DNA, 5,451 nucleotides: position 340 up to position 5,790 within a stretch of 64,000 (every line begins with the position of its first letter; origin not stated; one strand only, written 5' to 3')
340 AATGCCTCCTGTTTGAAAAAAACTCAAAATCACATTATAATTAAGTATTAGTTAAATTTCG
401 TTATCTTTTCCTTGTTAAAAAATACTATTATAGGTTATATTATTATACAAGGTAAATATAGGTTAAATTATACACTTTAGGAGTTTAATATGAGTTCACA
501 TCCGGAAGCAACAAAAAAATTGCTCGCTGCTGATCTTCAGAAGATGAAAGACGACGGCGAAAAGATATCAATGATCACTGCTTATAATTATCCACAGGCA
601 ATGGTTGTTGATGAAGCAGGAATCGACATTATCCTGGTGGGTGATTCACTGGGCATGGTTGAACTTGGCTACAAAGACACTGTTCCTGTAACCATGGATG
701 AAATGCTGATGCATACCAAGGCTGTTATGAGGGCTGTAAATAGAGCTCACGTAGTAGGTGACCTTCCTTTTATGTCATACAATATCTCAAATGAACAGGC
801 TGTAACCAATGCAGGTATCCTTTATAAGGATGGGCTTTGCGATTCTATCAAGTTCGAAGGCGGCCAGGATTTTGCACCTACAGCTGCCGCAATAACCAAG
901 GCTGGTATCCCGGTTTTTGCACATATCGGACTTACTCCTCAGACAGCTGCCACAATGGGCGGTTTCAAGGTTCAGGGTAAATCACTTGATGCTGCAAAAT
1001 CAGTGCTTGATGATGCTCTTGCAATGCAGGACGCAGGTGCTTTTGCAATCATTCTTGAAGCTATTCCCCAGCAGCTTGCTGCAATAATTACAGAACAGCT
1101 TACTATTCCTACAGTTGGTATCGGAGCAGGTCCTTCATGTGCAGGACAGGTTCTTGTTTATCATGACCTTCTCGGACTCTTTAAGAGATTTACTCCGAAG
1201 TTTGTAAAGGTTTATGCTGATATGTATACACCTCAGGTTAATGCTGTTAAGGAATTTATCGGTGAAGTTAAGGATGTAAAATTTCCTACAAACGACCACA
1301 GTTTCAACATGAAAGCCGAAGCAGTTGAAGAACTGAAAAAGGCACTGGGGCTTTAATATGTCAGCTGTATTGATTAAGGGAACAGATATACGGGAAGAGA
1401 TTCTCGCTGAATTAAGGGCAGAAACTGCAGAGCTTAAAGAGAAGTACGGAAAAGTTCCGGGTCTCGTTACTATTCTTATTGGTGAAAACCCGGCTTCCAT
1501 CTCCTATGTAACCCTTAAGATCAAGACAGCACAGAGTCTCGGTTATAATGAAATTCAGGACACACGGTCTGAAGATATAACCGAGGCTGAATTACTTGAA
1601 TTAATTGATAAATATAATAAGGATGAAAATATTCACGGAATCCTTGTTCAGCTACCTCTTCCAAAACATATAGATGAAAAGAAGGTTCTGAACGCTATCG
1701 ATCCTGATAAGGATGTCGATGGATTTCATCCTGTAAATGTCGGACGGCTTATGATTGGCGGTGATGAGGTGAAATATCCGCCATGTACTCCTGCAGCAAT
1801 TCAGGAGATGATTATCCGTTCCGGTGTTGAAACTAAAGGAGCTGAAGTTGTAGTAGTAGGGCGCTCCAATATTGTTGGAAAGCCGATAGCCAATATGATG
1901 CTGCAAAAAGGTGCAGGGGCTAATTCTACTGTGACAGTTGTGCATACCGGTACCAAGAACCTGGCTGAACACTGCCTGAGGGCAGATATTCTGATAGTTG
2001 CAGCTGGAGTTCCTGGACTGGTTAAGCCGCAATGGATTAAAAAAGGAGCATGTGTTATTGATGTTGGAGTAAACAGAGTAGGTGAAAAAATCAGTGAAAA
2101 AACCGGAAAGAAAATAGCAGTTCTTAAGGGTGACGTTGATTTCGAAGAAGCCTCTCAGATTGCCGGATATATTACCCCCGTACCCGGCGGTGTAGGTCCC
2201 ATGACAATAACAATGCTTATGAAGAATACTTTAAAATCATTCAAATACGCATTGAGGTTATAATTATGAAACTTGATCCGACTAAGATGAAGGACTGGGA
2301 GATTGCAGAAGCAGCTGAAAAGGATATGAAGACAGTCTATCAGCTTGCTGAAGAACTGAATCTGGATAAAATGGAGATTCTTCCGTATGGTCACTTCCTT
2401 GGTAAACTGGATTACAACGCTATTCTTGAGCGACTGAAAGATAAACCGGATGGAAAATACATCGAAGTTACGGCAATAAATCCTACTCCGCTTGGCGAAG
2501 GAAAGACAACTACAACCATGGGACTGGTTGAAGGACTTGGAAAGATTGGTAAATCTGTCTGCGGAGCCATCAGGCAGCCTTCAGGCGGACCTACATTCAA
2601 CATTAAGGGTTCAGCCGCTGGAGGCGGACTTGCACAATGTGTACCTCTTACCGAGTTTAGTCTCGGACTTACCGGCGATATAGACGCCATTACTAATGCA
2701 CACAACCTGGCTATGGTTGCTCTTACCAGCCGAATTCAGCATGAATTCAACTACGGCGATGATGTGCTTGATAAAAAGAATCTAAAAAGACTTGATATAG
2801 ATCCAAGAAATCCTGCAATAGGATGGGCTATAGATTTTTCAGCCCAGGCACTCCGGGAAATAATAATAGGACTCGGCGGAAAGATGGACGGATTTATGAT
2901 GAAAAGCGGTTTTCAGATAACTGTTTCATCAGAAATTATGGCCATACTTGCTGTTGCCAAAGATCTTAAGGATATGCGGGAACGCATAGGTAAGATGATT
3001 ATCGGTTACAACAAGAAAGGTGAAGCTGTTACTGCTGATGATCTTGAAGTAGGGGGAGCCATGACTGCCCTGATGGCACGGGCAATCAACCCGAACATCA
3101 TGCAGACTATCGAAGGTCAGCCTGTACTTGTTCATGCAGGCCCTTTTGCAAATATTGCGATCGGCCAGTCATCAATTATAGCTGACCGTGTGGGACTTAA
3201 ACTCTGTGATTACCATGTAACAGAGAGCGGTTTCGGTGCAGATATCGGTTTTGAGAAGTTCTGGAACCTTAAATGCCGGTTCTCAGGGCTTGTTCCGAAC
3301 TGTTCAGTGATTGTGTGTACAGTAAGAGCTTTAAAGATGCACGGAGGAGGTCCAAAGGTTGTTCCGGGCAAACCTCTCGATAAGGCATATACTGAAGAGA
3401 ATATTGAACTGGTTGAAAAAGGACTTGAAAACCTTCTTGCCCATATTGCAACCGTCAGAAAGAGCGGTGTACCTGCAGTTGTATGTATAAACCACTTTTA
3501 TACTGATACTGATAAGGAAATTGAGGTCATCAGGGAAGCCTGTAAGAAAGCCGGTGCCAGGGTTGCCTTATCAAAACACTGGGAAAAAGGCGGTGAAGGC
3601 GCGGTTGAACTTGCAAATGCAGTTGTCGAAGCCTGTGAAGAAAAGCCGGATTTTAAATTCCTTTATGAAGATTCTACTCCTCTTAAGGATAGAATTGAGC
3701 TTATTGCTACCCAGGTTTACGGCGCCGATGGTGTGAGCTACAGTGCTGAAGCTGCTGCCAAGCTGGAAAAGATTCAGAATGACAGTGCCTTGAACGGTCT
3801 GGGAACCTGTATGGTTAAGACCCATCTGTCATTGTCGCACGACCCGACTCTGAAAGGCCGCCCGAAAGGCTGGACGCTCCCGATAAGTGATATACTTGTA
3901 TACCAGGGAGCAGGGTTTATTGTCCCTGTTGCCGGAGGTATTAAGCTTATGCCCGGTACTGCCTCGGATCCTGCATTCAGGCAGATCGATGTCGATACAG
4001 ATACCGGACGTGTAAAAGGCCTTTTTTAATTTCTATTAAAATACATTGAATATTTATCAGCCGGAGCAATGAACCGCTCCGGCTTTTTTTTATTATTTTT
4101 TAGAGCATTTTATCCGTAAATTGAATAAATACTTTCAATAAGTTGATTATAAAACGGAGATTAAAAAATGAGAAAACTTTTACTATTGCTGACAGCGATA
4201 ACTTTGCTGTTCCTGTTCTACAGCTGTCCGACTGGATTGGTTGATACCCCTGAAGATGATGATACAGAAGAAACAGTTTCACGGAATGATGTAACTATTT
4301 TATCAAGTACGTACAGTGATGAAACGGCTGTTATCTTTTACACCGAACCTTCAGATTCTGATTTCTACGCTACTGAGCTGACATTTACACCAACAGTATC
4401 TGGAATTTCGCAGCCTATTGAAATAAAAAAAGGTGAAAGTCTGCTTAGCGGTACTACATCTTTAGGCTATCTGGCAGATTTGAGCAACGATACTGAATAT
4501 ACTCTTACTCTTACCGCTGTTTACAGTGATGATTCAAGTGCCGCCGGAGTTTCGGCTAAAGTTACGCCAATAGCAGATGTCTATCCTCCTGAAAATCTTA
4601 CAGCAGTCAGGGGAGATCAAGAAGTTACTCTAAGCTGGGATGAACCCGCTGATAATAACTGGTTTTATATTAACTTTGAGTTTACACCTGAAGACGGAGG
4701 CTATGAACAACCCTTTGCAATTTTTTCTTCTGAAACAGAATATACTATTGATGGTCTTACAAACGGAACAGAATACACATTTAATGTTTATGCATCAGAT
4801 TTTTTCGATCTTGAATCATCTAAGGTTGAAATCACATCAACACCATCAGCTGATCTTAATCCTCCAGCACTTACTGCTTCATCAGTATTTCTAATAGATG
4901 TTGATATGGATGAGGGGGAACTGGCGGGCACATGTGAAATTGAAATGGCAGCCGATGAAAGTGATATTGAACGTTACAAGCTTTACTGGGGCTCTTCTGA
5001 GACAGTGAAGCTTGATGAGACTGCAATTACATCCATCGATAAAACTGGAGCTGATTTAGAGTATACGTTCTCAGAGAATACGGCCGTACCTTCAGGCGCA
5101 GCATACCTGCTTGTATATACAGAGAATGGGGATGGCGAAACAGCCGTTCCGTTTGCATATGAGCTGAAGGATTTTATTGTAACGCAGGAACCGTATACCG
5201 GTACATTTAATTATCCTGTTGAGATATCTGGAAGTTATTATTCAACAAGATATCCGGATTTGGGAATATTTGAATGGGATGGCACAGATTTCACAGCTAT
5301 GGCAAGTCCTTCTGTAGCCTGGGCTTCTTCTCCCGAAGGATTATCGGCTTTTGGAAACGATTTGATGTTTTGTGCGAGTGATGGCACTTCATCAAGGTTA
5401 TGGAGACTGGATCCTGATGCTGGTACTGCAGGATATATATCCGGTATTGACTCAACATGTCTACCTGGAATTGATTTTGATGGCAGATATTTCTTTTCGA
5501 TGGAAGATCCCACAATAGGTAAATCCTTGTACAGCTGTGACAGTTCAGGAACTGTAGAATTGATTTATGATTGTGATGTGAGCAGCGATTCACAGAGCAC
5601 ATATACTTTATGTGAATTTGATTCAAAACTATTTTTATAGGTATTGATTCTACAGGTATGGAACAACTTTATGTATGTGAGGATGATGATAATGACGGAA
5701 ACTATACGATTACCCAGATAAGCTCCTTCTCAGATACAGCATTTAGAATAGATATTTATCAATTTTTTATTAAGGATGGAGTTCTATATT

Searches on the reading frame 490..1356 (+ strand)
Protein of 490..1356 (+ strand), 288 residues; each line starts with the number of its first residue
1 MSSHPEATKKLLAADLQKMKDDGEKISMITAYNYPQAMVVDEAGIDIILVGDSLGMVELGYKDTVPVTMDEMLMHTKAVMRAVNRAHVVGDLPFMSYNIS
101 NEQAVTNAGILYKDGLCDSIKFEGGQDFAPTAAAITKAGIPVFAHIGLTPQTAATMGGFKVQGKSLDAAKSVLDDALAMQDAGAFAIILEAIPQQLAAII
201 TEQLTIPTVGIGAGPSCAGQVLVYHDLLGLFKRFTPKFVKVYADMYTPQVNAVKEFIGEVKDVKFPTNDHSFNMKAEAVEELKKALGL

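Call 27: search_protein_families(library=pfam, max_evalue=0.00001, proteins=[window:490-1356:+])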
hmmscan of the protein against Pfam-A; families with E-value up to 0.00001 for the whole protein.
window:490-1356:+ (288 aa): 1 family
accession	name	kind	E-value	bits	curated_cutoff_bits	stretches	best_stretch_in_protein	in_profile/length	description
PF02548.21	Pantoate_transf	-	1.2e-108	362.9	28.7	1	13-267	4-258/259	Ketopantoate hydroxymethyltransferase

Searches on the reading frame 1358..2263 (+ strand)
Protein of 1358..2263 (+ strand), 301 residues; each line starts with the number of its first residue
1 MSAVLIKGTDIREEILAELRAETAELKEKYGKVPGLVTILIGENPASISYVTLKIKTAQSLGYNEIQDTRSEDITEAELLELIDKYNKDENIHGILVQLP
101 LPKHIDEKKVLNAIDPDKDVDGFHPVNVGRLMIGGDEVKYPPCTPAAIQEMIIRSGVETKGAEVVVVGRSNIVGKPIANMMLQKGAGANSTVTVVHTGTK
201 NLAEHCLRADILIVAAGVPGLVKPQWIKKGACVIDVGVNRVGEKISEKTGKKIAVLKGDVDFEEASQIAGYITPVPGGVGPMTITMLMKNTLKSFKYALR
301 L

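Call 27: search_protein_families(library=pfam, max_evalue=0.00001, proteins=[window:1358-2263:+])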
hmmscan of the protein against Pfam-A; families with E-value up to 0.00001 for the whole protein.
window:1358-2263:+ (301 aa): 2 families
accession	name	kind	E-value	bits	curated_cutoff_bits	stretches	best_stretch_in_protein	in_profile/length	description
PF02882.25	THF_DHG_CYH_C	-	5.2e-62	208.3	27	1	124-297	1-158/160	Tetrahydrofolate dehydrogenase/cyclohydrolase, NAD(P)-binding domain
PF00763.28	THF_DHG_CYH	-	6.5e-39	133.2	32.8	1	6-121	1-115/115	Tetrahydrofolate dehydrogenase/cyclohydrolase, catalytic domain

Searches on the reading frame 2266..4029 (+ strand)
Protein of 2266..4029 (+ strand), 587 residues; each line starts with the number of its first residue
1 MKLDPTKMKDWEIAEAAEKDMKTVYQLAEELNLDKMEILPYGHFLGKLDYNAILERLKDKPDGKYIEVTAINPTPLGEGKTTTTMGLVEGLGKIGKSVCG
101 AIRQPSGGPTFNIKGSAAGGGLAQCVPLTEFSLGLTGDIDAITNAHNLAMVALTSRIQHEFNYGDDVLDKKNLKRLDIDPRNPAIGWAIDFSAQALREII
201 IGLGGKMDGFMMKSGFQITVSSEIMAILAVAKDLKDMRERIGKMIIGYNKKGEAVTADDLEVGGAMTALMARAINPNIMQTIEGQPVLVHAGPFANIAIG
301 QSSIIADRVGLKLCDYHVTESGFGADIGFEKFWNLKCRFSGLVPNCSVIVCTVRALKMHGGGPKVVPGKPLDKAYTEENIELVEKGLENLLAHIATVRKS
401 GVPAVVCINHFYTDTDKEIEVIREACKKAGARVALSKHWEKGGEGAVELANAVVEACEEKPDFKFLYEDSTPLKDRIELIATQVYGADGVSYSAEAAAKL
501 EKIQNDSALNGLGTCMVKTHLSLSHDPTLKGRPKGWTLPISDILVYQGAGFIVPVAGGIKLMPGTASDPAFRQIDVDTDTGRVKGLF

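Call 27: search_protein_families(library=pfam, max_evalue=0.00001, proteins=[window:2266-4029:+])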
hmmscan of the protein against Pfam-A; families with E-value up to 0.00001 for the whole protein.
window:2266-4029:+ (587 aa): 1 family
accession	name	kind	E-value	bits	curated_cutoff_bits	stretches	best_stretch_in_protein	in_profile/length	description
PF01268.25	FTHFS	-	1.4e-233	776.6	27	1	9-587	2-556/556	Formate--tetrahydrofolate ligase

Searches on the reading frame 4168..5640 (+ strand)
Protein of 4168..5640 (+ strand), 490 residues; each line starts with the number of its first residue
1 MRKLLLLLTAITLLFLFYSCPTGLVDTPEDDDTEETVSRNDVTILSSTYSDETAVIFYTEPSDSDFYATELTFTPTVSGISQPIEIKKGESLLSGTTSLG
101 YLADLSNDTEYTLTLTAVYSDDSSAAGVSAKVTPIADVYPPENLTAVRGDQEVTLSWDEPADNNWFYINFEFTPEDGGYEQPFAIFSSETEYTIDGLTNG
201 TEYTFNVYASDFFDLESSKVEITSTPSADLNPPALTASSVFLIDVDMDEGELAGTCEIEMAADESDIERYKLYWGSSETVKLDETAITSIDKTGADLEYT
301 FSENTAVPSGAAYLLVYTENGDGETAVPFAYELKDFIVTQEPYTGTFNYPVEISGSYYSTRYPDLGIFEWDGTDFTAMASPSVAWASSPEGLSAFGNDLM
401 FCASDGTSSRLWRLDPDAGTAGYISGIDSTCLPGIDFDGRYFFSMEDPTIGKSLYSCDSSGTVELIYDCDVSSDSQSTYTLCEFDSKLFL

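Call 27: search_protein_families(library=pfam, max_evalue=0.00001, proteins=[window:4168-5640:+])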
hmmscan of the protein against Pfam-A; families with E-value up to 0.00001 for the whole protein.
window:4168-5640:+ (490 aa): 2 families
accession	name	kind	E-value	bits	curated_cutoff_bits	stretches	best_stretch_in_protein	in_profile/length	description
PF00041.27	fn3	-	1.6e-10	41.5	25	1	140-209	2-68/84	Fibronectin type III domain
PF16323.11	DUF4959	-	1.3e-07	32.4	32.9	0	145-226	26-106/106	Domain of unknown function (DUF4959)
